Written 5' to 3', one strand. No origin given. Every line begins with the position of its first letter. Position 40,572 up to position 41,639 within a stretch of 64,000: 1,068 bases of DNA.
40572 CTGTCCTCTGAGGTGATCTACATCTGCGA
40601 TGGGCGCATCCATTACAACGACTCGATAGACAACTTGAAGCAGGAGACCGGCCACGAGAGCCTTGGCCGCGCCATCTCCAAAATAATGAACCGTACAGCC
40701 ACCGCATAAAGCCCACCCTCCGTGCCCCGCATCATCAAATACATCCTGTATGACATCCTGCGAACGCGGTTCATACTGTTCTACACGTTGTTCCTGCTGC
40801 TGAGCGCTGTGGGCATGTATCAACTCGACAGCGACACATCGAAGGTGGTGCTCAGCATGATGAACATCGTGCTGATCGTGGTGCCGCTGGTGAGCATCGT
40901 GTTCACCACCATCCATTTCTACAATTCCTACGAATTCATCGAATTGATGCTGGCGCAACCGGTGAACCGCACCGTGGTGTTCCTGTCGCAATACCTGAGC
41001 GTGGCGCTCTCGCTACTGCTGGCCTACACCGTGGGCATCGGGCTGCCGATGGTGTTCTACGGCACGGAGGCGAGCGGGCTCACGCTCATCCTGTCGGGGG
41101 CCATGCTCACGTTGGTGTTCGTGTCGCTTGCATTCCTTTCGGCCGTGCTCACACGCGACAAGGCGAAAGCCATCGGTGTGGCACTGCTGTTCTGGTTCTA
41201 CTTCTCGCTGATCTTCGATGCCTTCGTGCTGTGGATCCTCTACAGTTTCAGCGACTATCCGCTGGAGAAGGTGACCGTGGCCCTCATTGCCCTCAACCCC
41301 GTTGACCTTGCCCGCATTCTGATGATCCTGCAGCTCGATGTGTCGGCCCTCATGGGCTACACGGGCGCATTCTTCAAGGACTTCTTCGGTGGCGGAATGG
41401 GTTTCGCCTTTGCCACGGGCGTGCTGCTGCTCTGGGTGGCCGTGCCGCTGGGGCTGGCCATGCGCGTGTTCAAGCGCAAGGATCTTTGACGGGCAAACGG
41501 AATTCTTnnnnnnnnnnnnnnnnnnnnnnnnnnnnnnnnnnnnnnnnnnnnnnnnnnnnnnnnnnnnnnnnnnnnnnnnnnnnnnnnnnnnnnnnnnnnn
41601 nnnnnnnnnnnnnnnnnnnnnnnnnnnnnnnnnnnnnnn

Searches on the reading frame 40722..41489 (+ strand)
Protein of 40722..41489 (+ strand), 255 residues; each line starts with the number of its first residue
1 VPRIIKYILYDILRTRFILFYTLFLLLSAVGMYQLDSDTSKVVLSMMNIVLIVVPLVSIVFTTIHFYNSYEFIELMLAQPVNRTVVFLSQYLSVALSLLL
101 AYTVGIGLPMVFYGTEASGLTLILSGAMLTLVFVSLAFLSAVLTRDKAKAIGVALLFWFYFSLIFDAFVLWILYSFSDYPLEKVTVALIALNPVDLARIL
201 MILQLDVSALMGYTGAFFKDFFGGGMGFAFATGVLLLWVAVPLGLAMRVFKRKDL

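Call 34: search_protein_families(library=pfam, proteins=[window:40722-41489:+], max_evalue=0.001)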
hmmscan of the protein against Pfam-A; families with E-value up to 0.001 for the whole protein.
window:40722-41489:+ (255 aa): 1 family
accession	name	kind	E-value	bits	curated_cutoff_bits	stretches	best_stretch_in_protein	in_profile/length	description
PF12679.13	ABC2_membrane_2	-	3.4e-10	40.1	27.2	1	53-255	77-283/283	ABC-2 family transporter protein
